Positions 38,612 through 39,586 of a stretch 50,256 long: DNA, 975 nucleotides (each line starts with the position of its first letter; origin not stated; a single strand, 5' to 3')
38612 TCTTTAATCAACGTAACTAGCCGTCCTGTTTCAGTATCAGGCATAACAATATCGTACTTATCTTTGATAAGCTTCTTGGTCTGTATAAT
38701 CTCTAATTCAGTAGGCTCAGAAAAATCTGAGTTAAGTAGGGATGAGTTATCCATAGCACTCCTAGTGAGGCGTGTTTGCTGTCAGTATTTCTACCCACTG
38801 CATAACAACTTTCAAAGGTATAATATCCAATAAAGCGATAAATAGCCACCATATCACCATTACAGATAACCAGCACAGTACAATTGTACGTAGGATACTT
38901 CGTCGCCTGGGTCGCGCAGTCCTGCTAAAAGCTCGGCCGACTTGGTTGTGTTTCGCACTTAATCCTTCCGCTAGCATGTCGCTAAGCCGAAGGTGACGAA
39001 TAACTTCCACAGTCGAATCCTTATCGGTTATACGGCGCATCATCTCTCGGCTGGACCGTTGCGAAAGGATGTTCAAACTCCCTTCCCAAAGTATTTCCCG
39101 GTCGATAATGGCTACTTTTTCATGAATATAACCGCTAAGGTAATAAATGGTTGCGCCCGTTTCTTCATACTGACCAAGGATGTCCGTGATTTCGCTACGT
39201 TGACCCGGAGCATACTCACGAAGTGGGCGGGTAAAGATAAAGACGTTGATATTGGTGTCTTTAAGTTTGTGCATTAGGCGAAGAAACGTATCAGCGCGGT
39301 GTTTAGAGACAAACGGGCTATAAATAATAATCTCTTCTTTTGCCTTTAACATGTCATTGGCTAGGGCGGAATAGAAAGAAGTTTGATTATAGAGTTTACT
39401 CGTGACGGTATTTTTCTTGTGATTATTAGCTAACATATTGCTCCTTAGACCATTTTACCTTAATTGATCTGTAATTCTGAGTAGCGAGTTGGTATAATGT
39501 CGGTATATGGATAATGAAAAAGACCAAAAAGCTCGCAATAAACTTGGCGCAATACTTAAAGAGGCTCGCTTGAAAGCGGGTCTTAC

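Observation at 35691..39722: Candidate undescribed defence operon: XRE | HKD-nuclease-TM, 219-aa unknown, HTH-SF2 helicase, 77-aa Cys/His protein, next to type I R-M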

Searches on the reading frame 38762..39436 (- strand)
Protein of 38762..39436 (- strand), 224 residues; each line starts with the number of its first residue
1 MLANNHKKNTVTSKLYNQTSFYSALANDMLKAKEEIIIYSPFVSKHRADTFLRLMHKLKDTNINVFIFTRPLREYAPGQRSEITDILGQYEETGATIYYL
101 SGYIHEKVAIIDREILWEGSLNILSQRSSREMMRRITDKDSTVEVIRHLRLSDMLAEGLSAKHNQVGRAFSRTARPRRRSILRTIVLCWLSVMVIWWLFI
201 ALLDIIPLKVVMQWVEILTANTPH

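Call 3: search_protein_families(library=pfam, proteins=[window:38762-39436:-], max_evalue=0.1)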
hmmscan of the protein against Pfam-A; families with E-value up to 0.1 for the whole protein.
window:38762-39436:- (224 aa): 1 family
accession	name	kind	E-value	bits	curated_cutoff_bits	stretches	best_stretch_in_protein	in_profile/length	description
PF13091.12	PLDc_2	-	2.3e-09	37.6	27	1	28-147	4-126/132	PLD-like domain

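Call 4: search_protein_families(library=padloc, proteins=[window:38762-39436:-], max_evalue=0.1)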
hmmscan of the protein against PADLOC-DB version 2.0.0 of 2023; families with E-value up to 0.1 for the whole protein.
window:38762-39436:- (224 aa): 3 families
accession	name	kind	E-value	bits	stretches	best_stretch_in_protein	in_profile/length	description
PDLC03924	MkoC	-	1.6e-13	47.7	1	11-134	983-1109/1136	-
PDLC02614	DrmC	-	1e-05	23.3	1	19-123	20-120/153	DrmC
PDLC03922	MkoB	-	0.0002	18.7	1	31-150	322-443/610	-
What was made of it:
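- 38762..39436 (-): Cassette A: G1, a single-HKD PLD-family phosphodiesterase with a C-terminal membrane anchor (224 aa). The HKD motif is at 39071-39124 and the TM helix at 38828-38884. It matches PF13091 (call 3) and the PLD domain of PADLOC MkoC at 1.6e-13 (call 4).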

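Call 5: search_protein_families(library=ncbifam, proteins=[window:38762-39436:-], max_evalue=0.1)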
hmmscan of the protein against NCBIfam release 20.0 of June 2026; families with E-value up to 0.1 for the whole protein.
window:38762-39436:- (224 aa): 4 families
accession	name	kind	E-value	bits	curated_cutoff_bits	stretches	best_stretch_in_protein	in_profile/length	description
NF007253.0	PRK09700.1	equivalog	0.0044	15.7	772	1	61-126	426-493/510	D-allose ABC transporter ATP-binding protein AlsA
NF008442.0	PRK11288.1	equivalog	0.03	12.6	689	1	61-118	416-474/504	L-arabinose ABC transporter ATP-binding protein AraG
TIGR04265.1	bac_cardiolipin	equivalog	0.055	12.4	290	1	29-123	327-419/483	cardiolipin synthase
NF010491.0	PRK13912.1-2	equivalog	0.07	12.9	225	0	101-124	120-143/180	nuclease NucT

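Call 6: search_protein_families(library=phrogs, proteins=[window:38762-39436:-], max_evalue=0.1)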
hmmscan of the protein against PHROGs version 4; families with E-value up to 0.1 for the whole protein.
window:38762-39436:- (224 aa): 0 families

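Call 24: find_homologous_proteins(query=window:38762-39436:-)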
Query window:38762-39436:- (224 aa): 626 proteins with E <= 0.001 among 840 candidates; the best 120 are listed.
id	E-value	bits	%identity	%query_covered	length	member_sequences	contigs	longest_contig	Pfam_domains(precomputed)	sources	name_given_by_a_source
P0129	3.6e-143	493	100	100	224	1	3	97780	PF13091.13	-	-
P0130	2.7e-117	408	82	100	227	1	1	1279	PF13091.13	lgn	-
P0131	8.1e-104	364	80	94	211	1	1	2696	PF13091.13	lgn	-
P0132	4.4e-102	359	77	94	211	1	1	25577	PF13091.13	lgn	-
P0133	5.5e-86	306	64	97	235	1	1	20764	PF13091.13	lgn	-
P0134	5.4e-83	296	64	94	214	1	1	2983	PF13091.13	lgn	-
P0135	6.2e-83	296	64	94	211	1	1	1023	PF13091.13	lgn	-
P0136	1.1e-77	279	95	61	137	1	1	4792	PF13091.13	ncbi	ncbi:MAG TPA: phospholipase D-like domain-containing protein, partial [Patescibacteria group bacteri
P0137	4.2e-70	254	56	95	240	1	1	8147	PF13091.13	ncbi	-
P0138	4.1e-69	251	53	97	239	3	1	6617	PF13091.13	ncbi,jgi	jgi:hypothetical protein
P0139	5.6e-68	247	54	97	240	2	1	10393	PF13091.13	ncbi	-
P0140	5.4e-67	244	53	96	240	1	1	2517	PF13091.13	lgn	-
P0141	1.2e-66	243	54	96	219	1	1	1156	PF13091.13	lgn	-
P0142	3.6e-63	231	51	95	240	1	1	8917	PF13091.13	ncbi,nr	ncbi:hypothetical protein KGQ71_01500 [Patescibacteria group bacterium]|nr:hypothetical protein [Pat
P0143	3.6e-62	228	51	92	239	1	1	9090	PF13091.13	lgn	-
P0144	7.0e-61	224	49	97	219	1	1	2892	PF13091.13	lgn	-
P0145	1.3e-58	217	49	92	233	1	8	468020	PF13091.13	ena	-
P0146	2.6e-58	216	50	91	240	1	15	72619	PF13091.13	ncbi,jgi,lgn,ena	jgi:phosphatidylserine/phosphatidylglycerophosphate/cardiolipin synthase-like enzyme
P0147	1.2e-56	210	48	91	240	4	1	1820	PF13091.13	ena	-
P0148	1.4e-54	203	53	85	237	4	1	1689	PF13091.13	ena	-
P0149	1.9e-54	203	51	88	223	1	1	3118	PF13091.13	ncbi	-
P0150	1.4e-53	200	53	89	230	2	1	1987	PF13091.13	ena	-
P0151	1.7e-53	200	50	90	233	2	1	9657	PF13091.13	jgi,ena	-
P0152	2.4e-53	199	51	88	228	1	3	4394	PF13091.13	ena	-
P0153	1.5e-52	197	49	88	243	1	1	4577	PF13091.13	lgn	-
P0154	2.3e-52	196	48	93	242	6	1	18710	PF13091.13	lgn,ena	-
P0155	3.0e-52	196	51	83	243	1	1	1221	PF13091.13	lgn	-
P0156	4.7e-52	195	47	93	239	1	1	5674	PF13091.13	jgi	-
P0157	8.1e-52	194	49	88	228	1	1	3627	PF13091.13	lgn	-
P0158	1.3e-51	194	50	83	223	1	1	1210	PF13091.13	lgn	-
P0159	1.3e-51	194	51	88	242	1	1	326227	PF13091.13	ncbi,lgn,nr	ncbi:MAG: phospholipase D-like domain-containing protein [bacterium]|nr:phospholipase D-like domain-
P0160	1.7e-51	193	51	83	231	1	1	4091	PF13091.13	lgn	-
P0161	2.0e-51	193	46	94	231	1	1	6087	PF13091.13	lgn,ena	-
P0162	2.1e-51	193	49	89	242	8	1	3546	PF13091.13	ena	-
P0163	2.8e-51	193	46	95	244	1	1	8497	PF13091.13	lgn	-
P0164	4.2e-51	192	49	84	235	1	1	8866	PF13091.13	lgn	-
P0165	4.3e-51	192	50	84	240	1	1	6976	PF13091.13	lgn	-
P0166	5.6e-51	192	51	82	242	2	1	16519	PF13091.13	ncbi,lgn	-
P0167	5.7e-51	192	48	91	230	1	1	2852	PF13091.13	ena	-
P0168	7.0e-51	191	51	83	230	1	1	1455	PF13091.13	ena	-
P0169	8.8e-51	191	47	93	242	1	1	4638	PF13091.13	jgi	jgi:phosphatidylserine/phosphatidylglycerophosphate/cardiolipin synthase-like enzyme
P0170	1.0e-50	191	47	91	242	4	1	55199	PF13091.13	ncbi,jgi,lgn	ncbi:MAG: phospholipase D-like domain-containing protein [Patescibacteria group bacterium]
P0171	1.4e-50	190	47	92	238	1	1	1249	PF13091.13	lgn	-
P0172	1.4e-50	190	46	91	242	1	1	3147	PF13091.13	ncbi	-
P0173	2.5e-50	189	46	93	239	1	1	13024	PF13091.13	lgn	-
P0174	2.7e-50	189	46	94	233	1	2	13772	PF13091.13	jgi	jgi:phosphatidylserine/phosphatidylglycerophosphate/cardiolipin synthase-like enzyme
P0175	3.2e-50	189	50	83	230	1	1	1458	PF13091.13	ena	-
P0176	3.4e-50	189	47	87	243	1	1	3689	PF13091.13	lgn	-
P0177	3.6e-50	189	46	88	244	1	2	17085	PF13091.13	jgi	jgi:phosphatidylserine/phosphatidylglycerophosphate/cardiolipin synthase-like enzyme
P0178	5.4e-50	188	49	91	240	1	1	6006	PF13091.13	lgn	-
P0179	5.7e-50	188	48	86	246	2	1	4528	PF13091.13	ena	-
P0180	5.8e-50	188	46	96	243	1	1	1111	PF13091.13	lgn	-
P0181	5.9e-50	188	48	84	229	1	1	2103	PF13091.13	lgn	-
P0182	6.0e-50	188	49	89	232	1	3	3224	PF13091.13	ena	-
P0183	8.1e-50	188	46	93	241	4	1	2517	PF13091.13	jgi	jgi:uncharacterized protein YqfB (UPF0267 family)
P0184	8.1e-50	188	47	90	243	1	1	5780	PF13091.13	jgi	-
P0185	1.2e-49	187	48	83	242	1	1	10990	PF13091.13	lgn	-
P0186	1.7e-49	187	50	83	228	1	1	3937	PF13091.13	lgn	-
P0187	1.9e-49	187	46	90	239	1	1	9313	PF13091.13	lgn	-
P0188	1.9e-49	187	45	91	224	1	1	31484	PF13091.13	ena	-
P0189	2.2e-49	186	47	84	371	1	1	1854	PF13091.13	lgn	-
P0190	2.3e-49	186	46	90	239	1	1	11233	PF13091.13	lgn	-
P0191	2.4e-49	186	44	89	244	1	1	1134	PF13091.13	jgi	-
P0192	2.6e-49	186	46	89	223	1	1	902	PF13091.13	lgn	-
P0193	2.6e-49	186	46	87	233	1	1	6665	PF13091.13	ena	-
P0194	2.7e-49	186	49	87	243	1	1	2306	PF13091.13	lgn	-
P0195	2.9e-49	186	46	92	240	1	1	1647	PF13091.13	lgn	-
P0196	4.0e-49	186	49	87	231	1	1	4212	PF13091.13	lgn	-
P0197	4.5e-49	185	44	93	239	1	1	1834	PF13091.13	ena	-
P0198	4.8e-49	185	46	89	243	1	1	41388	PF13091.13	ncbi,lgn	-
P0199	5.6e-49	185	48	92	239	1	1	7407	PF13091.13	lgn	-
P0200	6.6e-49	185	45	95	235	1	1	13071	PF13091.13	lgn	-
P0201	7.2e-49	185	47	87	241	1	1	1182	PF13091.13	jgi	jgi:phosphatidylserine/phosphatidylglycerophosphate/cardiolipin synthase-like enzyme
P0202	7.7e-49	185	46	89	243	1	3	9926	PF13091.13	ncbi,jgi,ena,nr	ncbi:MAG TPA: phospholipase D-like domain-containing protein [bacterium]|nr:phospholipase D-like dom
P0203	7.9e-49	185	49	78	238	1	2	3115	PF13091.13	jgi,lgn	jgi:phosphatidylserine/phosphatidylglycerophosphate/cardiolipin synthase-like enzyme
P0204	7.9e-49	185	48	90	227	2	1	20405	PF13091.13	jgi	jgi:phosphatidylserine/phosphatidylglycerophosphate/cardiolipin synthase-like enzyme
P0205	8.1e-49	185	45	93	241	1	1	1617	PF13091.13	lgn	-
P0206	8.1e-49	185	53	74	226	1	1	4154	PF13091.13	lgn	-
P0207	8.6e-49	184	49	84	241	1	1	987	PF13091.13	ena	-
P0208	8.7e-49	184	48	86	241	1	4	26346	PF13091.13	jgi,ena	-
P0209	1.1e-48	184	45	93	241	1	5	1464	PF13091.13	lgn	-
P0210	1.5e-48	184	47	89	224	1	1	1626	PF13091.13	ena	-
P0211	1.6e-48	184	45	88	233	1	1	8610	PF13091.13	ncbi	-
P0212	1.9e-48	183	46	93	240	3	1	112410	PF13091.13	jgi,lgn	-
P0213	2.1e-48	183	49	83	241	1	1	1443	PF13091.13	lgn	-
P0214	2.2e-48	183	46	88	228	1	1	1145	PF13091.13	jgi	-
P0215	2.4e-48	183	46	88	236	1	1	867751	PF13091.13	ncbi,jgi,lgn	ncbi:MAG: phospholipase D-like domain-containing protein [Patescibacteria group bacterium]|jgi:phosp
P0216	2.5e-48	183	48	88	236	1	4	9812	PF13091.13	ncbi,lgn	-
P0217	2.5e-48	183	46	92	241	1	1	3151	PF13091.13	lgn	-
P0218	2.7e-48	183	42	94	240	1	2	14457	PF13091.13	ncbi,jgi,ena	ncbi:MAG: phospholipase D-like domain-containing protein [Candidatus Berkelbacteria bacterium]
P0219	2.8e-48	183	44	97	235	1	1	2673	PF13091.13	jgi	jgi:phosphatidylserine/phosphatidylglycerophosphate/cardiolipin synthase-like enzyme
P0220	3.1e-48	183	47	87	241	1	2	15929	PF13091.13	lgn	-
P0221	3.3e-48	183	43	96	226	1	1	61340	PF13091.13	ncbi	-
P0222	3.5e-48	182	56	71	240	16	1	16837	PF13091.13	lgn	-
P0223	4.3e-48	182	44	91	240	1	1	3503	PF13091.13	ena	-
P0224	5.7e-48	182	49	88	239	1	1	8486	PF13091.13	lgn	-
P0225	5.9e-48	182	48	83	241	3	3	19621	PF13091.13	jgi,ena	-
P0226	6.0e-48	182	48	84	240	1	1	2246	PF13091.13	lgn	-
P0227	6.8e-48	182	49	83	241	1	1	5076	PF13091.13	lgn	-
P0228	6.9e-48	181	45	92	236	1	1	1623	PF13091.13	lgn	-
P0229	7.1e-48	181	45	89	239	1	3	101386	PF13091.13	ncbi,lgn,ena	-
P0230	7.8e-48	181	46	81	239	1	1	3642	PF13091.13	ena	-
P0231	7.8e-48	181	50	90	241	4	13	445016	PF13091.13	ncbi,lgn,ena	-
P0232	8.2e-48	181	47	83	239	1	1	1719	PF13091.13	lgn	-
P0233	8.4e-48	181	48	83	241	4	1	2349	PF13091.13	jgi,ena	-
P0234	8.7e-48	181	43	92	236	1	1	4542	PF13091.13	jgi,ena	-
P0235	8.9e-48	181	49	84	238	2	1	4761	PF13091.13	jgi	jgi:phosphatidylserine/phosphatidylglycerophosphate/cardiolipin synthase-like enzyme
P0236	9.5e-48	181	44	92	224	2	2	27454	PF13091.13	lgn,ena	-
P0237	1.2e-47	181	47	85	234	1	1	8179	PF13091.13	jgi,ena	-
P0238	1.2e-47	181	44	92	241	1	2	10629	PF13091.13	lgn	-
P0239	1.5e-47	180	43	93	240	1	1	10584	PF13091.13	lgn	-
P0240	1.7e-47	180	41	96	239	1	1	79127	PF13091.13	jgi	jgi:phosphatidylserine/phosphatidylglycerophosphate/cardiolipin synthase-like enzyme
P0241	1.9e-47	180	49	83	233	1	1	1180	PF13091.13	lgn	-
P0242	2.0e-47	180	49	86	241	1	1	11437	PF13091.13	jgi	jgi:phosphatidylserine/phosphatidylglycerophosphate/cardiolipin synthase-like enzyme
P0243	2.3e-47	180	48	88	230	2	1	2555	PF13091.13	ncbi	-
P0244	2.7e-47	180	49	86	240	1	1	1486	PF13091.13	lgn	-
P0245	2.8e-47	180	42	96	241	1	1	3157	PF13091.13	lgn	-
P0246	2.9e-47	179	47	92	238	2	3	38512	PF13091.13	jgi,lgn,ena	-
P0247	3.2e-47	179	41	95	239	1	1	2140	PF13091.13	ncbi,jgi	jgi:phosphatidylserine/phosphatidylglycerophosphate/cardiolipin synthase-like enzyme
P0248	3.4e-47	179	45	91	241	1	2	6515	PF13091.13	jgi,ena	-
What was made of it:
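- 38762..39436 (-): Homologs: 626 proteins, of which the listed ones are about 225-245 aa (call 24).
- Source annotations read 'cardiolipin synthase-like enzyme' (call 24).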

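Call 27: find_related_loci(query=A3, collection=genome_contigs, flank=6000)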
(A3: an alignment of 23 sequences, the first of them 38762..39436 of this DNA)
Query A3 (224 aa) in genome_contigs; peptide patterns used: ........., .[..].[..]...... (x = any residue, [..] = any of these).
443 stretches matched a pattern; 435 encode a relative of the query (tblastn E <= 1e-3); the best 80 are kept; 80 distinct loci.
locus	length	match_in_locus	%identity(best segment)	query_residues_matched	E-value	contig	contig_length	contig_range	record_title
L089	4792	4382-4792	95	1-137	1e-85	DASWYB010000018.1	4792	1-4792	MAG TPA_asm: Patescibacteria group bacterium isolate SMAG_U3700 k141_62327, whole genome shotgun sequence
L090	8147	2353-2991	56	11-223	2e-77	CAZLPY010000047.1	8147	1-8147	MAG TPA_asm: uncultured Candidatus Saccharibacteria bacterium isolate SRP200132_co1_549 genome assembly, contig: NODE_16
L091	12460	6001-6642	55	7-220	5e-76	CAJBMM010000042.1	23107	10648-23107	uncultured Candidatus Berkelbacteria bacterium isolate Loc090907-8m_bin-217 genome assembly, contig: bin-217:42/43, whol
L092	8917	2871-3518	51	7-219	2e-69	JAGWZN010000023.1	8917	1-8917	MAG: Patescibacteria group bacterium isolate REEB54 contig-150_10214, whole genome shotgun sequence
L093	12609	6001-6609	50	7-209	2e-64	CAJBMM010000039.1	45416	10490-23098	uncultured Candidatus Berkelbacteria bacterium isolate Loc090907-8m_bin-217 genome assembly, contig: bin-217:39/43, whol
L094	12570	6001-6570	54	12-201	8e-62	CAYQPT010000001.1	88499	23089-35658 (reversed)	MAG TPA_asm: uncultured Candidatus Saccharibacteria bacterium isolate SRP192927_co1_1036 genome assembly, contig: NODE_2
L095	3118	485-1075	51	2-198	7e-61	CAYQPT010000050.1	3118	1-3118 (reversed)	MAG TPA_asm: uncultured Candidatus Saccharibacteria bacterium isolate SRP192927_co1_1036 genome assembly, contig: NODE_1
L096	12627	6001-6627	47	7-218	1e-56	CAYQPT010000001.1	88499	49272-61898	MAG TPA_asm: uncultured Candidatus Saccharibacteria bacterium isolate SRP192927_co1_1036 genome assembly, contig: NODE_2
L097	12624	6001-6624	47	15-218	1e-56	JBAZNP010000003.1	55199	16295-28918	MAG: Patescibacteria group bacterium isolate SO_2017_LW4_72 scaffold_1510_c1_LW137-91_2017, whole genome shotgun sequenc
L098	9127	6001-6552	51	15-198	1e-56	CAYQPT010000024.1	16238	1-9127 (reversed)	MAG TPA_asm: uncultured Candidatus Saccharibacteria bacterium isolate SRP192927_co1_1036 genome assembly, contig: NODE_7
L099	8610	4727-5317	45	12-208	5e-56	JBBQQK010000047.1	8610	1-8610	MAG: Patescibacteria group bacterium isolate Co_metawrap_1577 Cmw_1577_k141_10926996_length_8610_cov_15.9929, whole geno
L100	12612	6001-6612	46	1-200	3e-56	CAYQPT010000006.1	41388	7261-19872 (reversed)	MAG TPA_asm: uncultured Candidatus Saccharibacteria bacterium isolate SRP192927_co1_1036 genome assembly, contig: NODE_1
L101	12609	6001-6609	50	8-209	5e-55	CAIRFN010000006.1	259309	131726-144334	uncultured Candidatus Berkelbacteria bacterium isolate AM-lipid-01-D8_bin-0424 genome assembly, contig: bin-0424:06/13,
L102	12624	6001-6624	43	2-215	7e-55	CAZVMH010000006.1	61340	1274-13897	MAG TPA_asm: uncultured Candidatus Saccharibacteria bacterium isolate binchicken_co79_39 genome assembly, contig: NODE_3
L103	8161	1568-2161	46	4-203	1e-54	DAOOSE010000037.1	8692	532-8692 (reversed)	MAG TPA_asm: bacterium isolate AMR_MDS_2527 NODE_9995_length_8692_cov_4.733820, whole genome shotgun sequence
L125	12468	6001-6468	53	12-164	4e-48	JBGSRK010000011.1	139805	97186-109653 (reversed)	MAG: Patescibacteria group bacterium isolate JTS-AC356 k141_1742730, whole genome shotgun sequence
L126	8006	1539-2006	50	12-164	3e-48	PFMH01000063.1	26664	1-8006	MAG: bacterium (Candidatus Howlettbacteria) CG_4_10_14_0_8_um_filter_40_9 CG_4_10_14_0.8_um_filter_scaffold_1302_c, whol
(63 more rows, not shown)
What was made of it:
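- On Type II / tripartite toxin-antitoxin cassette (cassette A): One MAG carries five copies (call 27).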

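Call 55: search_solved_structures(query=A3, max_evalue=0.01)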
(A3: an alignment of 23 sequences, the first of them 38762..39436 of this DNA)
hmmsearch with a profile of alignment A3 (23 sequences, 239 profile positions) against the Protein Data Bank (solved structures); distinct sequences matched with E-value up to 0.01: 1.
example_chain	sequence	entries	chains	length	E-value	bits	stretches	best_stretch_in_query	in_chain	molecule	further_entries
4ggj_A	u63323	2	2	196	0.0096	18.8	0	119-143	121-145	Mitochondrial cardiolipin hydrolase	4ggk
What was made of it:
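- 38762..39436 (-): The nearest solved relative is mouse Zucchini/MitoPLD 4ggj (E 0.0096, call 55).
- Closest known: Single-HKD PLD nucleases Nuc. Same: The closest PDB sequence is Zucchini 4ggj (call 55).
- The PLD domain is closest to Mokosh MkoC, DrmC and Zucchini (calls 4, 55). The closest solved relative was deposited as 'mitochondrial cardiolipin hydrolase' (call 55).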
